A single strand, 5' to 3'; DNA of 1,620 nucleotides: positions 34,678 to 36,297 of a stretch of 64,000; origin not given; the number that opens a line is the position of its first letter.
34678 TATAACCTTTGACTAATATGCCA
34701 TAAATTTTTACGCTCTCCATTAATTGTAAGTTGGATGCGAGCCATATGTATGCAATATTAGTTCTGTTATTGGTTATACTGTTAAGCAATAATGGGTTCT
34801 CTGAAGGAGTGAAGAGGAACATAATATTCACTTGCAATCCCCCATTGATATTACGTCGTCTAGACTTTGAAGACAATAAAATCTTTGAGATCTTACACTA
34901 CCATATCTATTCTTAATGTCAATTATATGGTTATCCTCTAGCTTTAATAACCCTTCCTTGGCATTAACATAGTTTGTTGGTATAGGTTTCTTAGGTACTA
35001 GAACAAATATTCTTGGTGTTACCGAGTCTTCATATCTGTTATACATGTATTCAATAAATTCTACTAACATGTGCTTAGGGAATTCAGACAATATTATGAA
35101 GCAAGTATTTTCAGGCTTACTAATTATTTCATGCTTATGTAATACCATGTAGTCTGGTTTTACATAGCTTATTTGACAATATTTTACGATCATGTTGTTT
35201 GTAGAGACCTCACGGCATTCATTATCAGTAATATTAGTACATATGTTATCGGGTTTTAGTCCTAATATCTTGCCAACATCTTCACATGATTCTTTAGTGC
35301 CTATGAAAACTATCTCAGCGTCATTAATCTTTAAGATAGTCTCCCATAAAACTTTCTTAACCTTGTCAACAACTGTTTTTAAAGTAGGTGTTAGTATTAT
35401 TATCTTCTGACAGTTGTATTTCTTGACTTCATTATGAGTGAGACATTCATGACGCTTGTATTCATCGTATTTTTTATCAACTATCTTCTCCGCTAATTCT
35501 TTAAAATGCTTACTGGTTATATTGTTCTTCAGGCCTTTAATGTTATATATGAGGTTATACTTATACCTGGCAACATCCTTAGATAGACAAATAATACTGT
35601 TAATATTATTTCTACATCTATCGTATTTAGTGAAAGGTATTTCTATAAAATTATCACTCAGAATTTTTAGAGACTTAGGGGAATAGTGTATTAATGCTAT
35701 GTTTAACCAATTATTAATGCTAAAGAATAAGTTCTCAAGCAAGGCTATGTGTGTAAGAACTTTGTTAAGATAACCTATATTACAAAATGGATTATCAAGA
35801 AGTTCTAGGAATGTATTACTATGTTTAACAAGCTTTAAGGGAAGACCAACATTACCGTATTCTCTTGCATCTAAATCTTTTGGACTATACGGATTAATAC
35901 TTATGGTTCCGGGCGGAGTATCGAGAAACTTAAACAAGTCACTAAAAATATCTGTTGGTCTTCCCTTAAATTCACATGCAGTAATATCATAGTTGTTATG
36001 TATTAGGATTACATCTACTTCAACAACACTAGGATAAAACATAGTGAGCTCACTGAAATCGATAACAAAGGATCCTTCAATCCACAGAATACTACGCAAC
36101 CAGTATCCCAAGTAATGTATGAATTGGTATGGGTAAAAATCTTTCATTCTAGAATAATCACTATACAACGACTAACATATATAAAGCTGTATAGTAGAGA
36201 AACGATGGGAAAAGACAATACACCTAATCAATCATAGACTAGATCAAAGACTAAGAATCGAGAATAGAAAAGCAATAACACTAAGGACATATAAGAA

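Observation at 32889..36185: Uncharacterised three-gene operon (PD-(D/E)xK-like protein plus two CARF-like proteins) attached to the type III-B locus: candidate new cyclic-oligoadenylate sensor/effector module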

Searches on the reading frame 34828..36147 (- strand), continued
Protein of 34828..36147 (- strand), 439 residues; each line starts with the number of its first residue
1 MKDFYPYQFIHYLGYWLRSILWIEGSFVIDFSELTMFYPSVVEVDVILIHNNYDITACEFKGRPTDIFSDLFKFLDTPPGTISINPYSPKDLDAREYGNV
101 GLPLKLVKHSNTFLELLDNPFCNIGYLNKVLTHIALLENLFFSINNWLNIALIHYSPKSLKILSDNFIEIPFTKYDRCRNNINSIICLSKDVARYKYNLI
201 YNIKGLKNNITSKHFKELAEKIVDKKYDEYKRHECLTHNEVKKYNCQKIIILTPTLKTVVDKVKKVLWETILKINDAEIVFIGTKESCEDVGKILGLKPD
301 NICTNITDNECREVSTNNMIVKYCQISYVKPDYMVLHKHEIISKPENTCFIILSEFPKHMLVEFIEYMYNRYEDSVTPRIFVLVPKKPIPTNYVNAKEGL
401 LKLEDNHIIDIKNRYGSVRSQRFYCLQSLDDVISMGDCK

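Call 98: fold_search(model_id=the predicted structure, library=viral)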
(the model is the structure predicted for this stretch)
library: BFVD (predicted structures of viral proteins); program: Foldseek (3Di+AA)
matches with E <= 10: 466; with E <= 0.001: 0
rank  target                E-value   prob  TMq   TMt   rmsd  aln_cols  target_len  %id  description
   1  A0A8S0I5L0            1.7e-02  0.33  0.18  0.26  22.6       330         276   11  (no name in the UniProt tables at hand)
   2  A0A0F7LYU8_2          2.1e-02  0.12  0.11  0.12  22.1       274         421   11  (no name in the UniProt tables at hand)
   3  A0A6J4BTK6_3          2.4e-02  0.28  0.15  0.06  21.9       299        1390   11  (no name in the UniProt tables at hand)
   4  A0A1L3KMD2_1          2.4e-02  0.11  0.13  0.08  26.7       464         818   11  SF3 helicase domain-containing protein [Wenzhou picorna-like virus 30]
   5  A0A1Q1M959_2          2.5e-02  0.20  0.16  0.06  29.6       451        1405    8  Replicase [Agaricus bisporus endornavirus 1]
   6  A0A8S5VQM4            4.0e-02  0.21  0.18  0.18  26.6       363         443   11  (no name in the UniProt tables at hand)
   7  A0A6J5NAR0            4.8e-02  0.20  0.16  0.19  15.1       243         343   11  RfaG Glycosyltransferase [uncultured Caudovirales phage]
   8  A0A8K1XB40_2          5.4e-02  0.08  0.12  0.07  25.4       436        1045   10  (no name in the UniProt tables at hand)
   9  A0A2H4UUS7            6.1e-02  0.13  0.15  0.11  24.8       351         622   11  Glycosyltransferase [Bodo saltans virus]
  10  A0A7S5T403            7.3e-02  0.14  0.12  0.20  16.8       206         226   13  (no name in the UniProt tables at hand)
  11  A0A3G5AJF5            7.7e-02  0.15  0.19  0.22  23.9       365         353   13  Uncharacterized protein [Sylvanvirus sp.]
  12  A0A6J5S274            7.7e-02  0.14  0.13  0.13  14.7       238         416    8  6-hydroxymethylpterin diphosphokinase MptE-like [uncultured Caudovirales phage]
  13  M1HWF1                8.2e-02  0.21  0.19  0.16  18.6       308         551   12  (no name in the UniProt tables at hand)
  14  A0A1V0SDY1            9.2e-02  0.25  0.22  0.27  24.2       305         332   10  Uncharacterized protein [Indivirus ILV1]
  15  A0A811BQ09            9.2e-02  0.14  0.18  0.22  23.8       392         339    8  Uncharacterized protein [Pandoravirus japonicus]
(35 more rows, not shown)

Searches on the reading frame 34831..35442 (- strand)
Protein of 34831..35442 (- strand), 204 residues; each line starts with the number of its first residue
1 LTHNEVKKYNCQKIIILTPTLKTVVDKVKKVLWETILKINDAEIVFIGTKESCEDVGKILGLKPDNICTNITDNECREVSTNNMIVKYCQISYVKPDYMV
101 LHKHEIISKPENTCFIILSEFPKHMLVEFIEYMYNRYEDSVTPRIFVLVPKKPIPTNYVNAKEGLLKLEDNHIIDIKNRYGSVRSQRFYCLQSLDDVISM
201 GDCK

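Call 79: search_solved_structures(query=A6, max_evalue=10, show_alignments=2)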
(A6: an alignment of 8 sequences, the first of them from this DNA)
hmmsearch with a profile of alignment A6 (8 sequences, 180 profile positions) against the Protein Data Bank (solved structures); distinct sequences matched with E-value up to 10: 5.
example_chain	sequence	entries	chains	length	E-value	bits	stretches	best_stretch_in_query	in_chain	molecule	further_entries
3rbs_A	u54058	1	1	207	0.31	13.7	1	60-108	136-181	Myomesin-1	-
2y23_A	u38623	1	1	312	0.49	13.1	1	61-108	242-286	MYOMESIN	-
4v10_A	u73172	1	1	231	0.62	12.8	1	67-108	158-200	MYOMESIN-1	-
2y25_A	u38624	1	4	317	0.92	12.2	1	68-108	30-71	MYOMESIN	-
7bup_A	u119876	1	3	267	1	12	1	30-87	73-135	Proliferating cell nuclear antigen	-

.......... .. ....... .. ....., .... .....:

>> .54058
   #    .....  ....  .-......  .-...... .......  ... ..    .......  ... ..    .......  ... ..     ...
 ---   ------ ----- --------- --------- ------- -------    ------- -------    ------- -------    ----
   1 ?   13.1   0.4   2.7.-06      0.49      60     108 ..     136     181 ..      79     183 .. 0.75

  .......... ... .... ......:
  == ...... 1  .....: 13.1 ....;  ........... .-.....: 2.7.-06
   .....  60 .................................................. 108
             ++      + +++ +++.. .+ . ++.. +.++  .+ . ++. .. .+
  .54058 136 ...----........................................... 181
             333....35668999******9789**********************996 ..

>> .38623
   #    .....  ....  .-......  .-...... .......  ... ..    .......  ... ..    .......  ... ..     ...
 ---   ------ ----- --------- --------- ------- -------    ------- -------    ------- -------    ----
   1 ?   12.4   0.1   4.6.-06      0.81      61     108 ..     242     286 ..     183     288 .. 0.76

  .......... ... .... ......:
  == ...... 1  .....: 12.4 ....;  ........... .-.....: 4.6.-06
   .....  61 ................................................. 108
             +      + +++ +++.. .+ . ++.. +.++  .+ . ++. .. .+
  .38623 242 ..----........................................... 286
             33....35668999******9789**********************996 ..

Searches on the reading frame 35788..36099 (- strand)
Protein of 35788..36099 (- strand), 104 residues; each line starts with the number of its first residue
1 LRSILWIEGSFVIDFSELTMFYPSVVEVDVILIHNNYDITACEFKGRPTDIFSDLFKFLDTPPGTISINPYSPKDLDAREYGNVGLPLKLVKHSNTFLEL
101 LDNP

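Call 78: search_solved_structures(query=A5, max_evalue=10, show_alignments=3)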
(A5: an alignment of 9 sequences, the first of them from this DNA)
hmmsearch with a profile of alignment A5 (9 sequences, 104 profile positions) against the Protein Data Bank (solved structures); distinct sequences matched with E-value up to 10: 1.
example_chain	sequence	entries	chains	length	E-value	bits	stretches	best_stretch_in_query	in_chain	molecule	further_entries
2x0n_A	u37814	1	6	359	0.9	12.8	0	20-52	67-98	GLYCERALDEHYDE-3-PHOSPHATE DEHYDROGENASE, GLYCOSOMAL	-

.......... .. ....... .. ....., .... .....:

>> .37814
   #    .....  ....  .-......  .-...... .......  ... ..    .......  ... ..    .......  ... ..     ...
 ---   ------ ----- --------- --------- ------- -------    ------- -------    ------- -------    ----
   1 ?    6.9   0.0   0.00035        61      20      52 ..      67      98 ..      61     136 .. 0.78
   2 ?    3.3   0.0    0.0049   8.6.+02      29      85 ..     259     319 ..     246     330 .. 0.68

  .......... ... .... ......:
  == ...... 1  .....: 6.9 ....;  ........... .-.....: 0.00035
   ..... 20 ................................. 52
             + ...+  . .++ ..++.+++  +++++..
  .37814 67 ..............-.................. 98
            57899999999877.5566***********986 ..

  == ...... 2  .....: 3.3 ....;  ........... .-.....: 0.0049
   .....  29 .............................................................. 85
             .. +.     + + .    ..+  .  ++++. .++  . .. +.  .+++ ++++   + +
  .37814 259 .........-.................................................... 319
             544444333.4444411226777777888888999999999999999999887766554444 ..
